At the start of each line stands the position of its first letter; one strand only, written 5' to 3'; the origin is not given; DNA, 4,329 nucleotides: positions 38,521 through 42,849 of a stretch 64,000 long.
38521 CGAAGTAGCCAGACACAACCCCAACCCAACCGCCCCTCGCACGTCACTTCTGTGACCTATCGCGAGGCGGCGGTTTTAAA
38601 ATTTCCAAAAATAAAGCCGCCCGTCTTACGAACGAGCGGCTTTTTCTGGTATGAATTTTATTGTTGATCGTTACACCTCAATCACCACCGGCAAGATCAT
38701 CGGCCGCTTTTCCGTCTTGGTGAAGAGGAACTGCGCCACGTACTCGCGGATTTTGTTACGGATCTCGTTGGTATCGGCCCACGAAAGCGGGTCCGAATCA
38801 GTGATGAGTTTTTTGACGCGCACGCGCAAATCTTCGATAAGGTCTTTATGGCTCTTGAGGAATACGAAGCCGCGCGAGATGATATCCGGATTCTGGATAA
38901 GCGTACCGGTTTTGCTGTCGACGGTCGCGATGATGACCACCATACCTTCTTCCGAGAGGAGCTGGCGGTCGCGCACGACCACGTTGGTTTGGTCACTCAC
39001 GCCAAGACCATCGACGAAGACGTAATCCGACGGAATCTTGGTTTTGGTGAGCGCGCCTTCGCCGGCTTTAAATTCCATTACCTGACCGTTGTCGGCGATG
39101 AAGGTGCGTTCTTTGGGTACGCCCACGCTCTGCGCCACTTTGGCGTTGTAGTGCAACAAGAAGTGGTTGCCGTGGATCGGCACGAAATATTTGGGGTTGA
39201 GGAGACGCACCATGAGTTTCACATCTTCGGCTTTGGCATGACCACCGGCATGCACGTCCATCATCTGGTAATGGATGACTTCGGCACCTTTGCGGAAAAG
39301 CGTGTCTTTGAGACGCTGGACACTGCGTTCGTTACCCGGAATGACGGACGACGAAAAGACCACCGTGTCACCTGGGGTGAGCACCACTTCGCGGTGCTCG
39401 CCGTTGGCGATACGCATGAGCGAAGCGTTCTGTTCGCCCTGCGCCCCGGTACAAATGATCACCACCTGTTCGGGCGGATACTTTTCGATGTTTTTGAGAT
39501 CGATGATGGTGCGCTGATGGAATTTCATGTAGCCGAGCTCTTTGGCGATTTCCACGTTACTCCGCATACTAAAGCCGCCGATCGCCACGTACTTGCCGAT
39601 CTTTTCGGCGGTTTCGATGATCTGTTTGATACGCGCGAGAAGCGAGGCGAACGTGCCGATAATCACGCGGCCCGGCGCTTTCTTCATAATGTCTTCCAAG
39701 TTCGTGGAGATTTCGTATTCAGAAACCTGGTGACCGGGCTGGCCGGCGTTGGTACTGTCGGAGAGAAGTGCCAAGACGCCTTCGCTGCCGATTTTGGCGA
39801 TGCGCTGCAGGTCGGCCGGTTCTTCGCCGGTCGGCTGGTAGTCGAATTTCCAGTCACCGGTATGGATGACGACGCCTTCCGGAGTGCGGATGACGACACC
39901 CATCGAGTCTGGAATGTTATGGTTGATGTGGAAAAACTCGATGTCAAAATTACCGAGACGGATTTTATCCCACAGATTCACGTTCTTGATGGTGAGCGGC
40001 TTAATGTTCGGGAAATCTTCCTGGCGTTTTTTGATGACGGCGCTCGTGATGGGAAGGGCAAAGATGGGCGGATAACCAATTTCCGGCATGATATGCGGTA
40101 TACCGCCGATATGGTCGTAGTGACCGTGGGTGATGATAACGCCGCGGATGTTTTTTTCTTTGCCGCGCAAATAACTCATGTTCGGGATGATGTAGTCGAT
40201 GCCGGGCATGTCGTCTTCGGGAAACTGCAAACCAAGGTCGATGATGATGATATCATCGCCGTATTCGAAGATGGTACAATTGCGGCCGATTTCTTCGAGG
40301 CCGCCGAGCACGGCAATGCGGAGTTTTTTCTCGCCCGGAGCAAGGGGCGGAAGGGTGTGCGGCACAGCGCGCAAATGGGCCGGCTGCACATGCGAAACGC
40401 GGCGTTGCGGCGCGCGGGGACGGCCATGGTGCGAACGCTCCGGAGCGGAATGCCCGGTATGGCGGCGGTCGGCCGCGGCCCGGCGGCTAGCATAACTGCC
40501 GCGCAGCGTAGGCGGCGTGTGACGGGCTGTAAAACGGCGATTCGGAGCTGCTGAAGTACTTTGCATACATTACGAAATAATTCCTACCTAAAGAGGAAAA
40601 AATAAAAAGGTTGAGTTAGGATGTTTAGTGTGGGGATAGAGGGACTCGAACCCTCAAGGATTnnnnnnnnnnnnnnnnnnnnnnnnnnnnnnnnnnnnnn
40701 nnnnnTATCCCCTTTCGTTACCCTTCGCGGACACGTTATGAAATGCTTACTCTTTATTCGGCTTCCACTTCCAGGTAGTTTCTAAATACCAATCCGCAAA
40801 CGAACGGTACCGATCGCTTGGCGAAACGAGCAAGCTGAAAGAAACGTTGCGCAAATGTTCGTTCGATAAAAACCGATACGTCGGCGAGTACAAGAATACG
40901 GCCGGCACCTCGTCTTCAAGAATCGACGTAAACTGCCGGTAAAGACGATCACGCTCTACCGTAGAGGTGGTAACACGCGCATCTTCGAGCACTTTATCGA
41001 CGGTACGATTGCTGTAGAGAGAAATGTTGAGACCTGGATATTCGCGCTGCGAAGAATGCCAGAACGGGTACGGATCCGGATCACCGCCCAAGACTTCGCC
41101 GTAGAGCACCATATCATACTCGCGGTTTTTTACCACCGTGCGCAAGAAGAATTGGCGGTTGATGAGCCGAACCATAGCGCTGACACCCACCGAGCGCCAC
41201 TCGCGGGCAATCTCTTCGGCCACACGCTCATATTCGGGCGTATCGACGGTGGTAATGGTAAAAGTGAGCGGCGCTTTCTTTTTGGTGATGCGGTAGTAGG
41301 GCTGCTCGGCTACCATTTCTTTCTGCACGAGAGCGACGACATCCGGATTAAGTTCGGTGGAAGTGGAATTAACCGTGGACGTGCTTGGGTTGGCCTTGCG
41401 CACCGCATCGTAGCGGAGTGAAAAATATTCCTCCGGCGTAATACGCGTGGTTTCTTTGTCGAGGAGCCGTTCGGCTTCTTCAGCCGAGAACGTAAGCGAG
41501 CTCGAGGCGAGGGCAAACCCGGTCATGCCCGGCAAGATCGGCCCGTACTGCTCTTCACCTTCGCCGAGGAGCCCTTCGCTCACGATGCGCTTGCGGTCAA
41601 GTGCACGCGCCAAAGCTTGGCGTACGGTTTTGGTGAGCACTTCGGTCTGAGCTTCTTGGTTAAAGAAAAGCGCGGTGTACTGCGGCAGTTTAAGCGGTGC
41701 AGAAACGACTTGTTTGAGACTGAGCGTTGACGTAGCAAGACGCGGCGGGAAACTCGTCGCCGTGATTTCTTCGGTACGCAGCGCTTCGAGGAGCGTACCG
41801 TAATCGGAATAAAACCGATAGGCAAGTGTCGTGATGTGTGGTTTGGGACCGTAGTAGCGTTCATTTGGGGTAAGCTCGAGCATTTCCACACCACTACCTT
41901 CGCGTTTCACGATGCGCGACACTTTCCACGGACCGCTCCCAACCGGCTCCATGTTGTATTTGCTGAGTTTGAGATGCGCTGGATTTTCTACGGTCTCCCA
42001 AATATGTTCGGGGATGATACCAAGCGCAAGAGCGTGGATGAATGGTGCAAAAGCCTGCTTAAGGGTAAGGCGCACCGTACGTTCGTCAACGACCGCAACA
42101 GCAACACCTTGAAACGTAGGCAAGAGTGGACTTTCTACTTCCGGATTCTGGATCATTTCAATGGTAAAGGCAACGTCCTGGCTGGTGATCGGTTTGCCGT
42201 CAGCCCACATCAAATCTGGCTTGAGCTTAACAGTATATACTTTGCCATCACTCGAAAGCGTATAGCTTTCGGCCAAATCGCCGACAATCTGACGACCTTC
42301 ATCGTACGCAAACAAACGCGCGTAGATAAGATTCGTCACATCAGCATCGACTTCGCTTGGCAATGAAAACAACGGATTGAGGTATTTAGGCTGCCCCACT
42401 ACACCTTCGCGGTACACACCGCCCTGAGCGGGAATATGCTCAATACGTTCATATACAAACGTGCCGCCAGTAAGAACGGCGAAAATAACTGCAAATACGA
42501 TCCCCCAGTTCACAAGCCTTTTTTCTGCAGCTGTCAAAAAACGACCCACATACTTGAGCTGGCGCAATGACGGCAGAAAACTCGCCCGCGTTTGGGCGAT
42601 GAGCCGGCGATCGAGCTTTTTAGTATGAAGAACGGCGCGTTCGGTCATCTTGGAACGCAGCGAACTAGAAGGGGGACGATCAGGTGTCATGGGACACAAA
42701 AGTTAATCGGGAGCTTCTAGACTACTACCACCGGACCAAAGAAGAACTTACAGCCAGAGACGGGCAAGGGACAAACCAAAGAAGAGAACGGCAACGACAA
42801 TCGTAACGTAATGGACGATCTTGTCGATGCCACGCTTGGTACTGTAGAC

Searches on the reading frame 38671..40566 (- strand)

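Call 7: search_protein_families(library=pfam, proteins=[window:38671-40566:-], max_evalue=0.001)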
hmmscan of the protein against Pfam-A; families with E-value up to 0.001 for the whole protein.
window:38671-40566:- (631 aa): 5 families
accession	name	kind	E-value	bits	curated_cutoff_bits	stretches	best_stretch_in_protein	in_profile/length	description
PF22505.1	RNase_J_b_CASP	-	1.8e-44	151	27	1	299-422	2-125/126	Ribonuclease J, beta-CASP domain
PF17770.6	RNase_J_C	-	1.7e-29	103.2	23.8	1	530-631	1-102/102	Ribonuclease J C-terminal domain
PF00753.33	Lactamase_B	-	8.5e-15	55.6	22.7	1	94-239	5-150/196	Metallo-beta-lactamase superfamily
PF12706.13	Lactamase_B_2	-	7.3e-14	52.3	27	1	137-240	27-144/200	Beta-lactamase superfamily domain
PF07521.17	RMMBL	-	0.00025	21.4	21.6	1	440-468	14-42/63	Zn-dependent metallo-hydrolase RNA specificity domain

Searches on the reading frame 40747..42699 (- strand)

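Call 7: search_protein_families(library=pfam, proteins=[window:40747-42699:-], max_evalue=0.001)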
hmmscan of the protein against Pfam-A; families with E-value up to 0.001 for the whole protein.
window:40747-42699:- (650 aa): 1 family
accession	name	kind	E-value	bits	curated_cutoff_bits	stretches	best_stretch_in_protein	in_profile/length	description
PF00496.27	SBP_bac_5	-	7.8e-60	203.4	32.4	1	137-549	1-359/368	Bacterial extracellular solute-binding proteins, family 5 Middle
